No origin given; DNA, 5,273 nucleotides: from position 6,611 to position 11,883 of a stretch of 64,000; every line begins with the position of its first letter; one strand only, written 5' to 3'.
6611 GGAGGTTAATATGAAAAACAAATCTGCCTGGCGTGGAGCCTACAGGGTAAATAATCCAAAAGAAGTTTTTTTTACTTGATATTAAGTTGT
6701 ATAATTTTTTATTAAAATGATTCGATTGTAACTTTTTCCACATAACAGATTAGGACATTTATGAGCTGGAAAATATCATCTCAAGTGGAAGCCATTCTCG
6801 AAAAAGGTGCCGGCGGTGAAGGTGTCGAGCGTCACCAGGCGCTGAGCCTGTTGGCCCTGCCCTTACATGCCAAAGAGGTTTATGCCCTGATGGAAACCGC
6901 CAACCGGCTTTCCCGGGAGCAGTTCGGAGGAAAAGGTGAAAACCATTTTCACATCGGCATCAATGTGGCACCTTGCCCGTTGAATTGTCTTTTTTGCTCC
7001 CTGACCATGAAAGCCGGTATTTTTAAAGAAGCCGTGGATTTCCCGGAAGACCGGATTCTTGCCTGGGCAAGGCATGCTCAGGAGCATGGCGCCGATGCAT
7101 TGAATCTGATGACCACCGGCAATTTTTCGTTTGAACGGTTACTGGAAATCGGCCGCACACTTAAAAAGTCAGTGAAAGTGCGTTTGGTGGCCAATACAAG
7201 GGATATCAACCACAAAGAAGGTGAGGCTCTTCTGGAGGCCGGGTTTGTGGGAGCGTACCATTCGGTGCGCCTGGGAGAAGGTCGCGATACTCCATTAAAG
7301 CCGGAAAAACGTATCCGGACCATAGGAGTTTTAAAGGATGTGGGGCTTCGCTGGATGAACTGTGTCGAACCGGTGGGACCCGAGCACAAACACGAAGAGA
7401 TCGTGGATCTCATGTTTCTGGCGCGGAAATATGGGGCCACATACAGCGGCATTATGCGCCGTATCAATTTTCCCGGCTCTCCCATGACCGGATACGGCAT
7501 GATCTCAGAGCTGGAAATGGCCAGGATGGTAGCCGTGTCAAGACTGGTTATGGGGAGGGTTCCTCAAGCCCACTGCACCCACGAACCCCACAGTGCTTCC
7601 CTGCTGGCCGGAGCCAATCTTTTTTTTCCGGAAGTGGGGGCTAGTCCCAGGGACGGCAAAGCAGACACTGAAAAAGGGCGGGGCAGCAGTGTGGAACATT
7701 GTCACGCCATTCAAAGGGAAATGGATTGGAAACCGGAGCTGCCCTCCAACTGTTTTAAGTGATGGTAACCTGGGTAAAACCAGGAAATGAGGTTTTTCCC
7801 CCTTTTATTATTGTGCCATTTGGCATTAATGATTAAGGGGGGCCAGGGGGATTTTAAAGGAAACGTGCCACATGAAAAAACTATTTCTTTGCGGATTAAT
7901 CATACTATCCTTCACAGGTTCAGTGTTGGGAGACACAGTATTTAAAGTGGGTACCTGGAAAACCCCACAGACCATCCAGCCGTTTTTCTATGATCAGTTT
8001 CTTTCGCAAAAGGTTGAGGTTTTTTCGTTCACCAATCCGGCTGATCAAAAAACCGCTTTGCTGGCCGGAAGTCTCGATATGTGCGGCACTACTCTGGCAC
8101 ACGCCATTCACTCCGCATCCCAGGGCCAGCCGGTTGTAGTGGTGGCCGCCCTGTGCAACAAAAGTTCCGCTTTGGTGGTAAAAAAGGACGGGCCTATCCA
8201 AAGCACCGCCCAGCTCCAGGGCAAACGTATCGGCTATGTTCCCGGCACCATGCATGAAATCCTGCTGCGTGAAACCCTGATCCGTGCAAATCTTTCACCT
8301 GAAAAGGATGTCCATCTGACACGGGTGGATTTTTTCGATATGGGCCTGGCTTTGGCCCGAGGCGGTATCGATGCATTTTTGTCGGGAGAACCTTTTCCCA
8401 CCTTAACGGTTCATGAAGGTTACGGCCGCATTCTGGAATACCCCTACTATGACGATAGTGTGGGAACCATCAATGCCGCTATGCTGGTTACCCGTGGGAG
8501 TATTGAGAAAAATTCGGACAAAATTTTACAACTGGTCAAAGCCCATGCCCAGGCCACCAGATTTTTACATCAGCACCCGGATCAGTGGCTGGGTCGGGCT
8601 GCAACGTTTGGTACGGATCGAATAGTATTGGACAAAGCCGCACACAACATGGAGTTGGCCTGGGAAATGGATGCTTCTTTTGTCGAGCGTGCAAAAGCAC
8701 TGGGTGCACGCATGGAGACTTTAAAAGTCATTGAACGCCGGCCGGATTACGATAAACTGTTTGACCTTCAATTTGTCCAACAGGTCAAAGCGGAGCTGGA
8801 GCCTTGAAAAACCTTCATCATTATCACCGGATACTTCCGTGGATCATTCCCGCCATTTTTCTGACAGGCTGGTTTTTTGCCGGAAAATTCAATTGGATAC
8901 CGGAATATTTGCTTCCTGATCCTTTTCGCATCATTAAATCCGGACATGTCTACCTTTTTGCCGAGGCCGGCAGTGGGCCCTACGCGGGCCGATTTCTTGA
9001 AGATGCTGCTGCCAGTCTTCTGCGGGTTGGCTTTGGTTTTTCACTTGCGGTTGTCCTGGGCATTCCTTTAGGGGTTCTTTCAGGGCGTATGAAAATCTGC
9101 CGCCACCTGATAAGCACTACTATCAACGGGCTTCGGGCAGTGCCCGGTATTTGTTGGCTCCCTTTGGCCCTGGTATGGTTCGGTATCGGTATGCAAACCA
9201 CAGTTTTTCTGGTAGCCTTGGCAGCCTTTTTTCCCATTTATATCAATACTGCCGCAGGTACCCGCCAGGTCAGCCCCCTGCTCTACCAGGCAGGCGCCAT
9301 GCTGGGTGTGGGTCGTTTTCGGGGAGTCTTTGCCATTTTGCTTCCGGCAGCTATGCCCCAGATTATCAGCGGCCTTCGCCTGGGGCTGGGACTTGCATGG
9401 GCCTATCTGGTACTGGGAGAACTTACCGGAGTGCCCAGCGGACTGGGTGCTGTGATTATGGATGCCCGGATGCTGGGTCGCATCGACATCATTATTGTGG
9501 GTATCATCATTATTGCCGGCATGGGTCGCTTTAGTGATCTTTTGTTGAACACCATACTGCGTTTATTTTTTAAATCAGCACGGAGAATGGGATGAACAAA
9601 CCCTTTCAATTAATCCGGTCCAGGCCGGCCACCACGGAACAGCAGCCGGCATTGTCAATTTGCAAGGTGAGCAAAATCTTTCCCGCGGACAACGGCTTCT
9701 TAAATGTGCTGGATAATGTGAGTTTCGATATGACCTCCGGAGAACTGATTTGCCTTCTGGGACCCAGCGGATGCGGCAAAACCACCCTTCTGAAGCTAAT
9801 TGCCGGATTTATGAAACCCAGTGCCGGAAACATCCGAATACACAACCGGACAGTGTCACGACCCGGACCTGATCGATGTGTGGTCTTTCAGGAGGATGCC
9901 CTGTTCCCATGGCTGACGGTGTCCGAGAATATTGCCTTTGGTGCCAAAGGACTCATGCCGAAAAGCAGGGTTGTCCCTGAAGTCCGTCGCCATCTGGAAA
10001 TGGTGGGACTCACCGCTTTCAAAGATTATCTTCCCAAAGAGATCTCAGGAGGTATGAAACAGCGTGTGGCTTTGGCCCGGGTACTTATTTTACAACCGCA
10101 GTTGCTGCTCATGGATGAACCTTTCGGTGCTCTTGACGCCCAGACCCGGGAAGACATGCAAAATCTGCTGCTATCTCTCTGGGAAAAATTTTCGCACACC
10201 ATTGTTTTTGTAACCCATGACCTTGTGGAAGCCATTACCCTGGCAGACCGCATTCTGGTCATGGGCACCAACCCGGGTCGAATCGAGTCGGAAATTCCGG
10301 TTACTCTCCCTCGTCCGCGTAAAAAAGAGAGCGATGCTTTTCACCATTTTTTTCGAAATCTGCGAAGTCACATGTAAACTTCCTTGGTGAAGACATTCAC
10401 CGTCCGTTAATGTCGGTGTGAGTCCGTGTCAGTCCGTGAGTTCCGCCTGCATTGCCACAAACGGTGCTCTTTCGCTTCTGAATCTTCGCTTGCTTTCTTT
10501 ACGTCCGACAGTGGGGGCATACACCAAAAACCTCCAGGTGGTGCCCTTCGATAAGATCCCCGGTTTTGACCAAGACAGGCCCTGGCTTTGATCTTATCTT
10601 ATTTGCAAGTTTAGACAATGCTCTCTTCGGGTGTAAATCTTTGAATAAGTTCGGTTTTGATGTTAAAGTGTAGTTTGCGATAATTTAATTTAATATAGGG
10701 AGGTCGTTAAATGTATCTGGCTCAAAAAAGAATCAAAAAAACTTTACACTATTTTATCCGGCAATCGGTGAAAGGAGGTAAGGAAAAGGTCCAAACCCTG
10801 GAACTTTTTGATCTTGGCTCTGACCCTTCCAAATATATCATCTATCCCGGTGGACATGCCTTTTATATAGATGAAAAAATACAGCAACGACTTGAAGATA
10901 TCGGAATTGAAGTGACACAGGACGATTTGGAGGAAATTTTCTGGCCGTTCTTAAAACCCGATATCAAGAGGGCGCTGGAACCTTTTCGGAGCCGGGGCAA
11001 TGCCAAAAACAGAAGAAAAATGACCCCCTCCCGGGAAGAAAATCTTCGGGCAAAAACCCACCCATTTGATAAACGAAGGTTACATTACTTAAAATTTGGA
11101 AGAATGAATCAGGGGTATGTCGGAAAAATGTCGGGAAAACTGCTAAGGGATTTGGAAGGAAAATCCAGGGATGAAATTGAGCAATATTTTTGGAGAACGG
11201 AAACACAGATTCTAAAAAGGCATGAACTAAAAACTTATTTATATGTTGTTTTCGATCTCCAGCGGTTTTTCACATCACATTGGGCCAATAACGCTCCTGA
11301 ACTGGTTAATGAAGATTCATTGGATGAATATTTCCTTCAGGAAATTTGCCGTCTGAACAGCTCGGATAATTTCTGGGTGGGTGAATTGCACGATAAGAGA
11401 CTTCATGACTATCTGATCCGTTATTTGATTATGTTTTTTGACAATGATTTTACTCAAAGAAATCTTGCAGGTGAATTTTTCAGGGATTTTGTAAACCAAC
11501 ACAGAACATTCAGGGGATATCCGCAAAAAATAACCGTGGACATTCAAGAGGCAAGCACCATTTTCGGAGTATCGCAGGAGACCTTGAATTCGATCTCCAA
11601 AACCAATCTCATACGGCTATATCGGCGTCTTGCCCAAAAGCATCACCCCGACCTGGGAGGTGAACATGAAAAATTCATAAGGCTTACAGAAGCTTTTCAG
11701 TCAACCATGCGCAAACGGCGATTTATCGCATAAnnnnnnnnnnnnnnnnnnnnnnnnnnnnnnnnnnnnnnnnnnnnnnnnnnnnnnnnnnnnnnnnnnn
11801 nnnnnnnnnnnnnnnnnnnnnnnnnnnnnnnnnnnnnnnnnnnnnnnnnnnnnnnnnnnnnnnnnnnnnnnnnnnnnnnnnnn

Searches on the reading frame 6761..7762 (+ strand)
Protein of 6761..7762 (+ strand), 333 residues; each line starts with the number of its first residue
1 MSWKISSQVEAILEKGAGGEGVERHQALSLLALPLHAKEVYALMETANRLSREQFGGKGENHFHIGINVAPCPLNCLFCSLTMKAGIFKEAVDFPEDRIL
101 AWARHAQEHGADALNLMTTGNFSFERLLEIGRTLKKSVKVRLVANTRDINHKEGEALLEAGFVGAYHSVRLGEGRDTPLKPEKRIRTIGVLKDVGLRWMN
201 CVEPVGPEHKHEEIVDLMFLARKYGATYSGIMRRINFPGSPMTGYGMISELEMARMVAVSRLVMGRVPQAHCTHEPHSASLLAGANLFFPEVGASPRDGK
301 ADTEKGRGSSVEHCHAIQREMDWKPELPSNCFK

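Call 28: search_protein_families(library=pfam, proteins=[window:6761-7762:+], max_evalue=0.0001)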
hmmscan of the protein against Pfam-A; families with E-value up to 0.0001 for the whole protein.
window:6761-7762:+ (333 aa): 1 family
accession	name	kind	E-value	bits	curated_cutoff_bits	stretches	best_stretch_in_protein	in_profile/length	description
PF04055.27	Radical_SAM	-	2.2e-06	28.4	29.5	1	72-219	7-164/166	Radical SAM superfamily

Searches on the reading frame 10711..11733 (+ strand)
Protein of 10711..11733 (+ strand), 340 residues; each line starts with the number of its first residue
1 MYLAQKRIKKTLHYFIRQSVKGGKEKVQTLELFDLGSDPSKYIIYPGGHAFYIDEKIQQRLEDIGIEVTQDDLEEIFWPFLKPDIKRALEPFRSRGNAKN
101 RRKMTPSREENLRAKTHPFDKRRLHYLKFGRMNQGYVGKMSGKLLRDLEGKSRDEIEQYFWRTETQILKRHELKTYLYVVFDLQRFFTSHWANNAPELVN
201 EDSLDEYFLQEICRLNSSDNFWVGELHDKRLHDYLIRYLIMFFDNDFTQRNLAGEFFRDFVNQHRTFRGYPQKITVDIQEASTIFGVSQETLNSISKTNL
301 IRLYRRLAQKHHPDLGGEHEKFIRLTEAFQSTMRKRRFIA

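Call 28: search_protein_families(library=pfam, proteins=[window:10711-11733:+], max_evalue=0.0001)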
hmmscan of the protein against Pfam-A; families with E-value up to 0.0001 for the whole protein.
window:10711-11733:+ (340 aa): 0 families

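Call 44: search_protein_families(library=pfam, proteins=[window:10711-11733:+], max_evalue=0.01)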
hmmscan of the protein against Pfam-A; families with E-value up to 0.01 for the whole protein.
window:10711-11733:+ (340 aa): 1 family
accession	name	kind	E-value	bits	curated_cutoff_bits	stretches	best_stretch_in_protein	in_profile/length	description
PF00226.36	DnaJ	-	0.00065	20.2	27.8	1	295-330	12-51/63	DnaJ domain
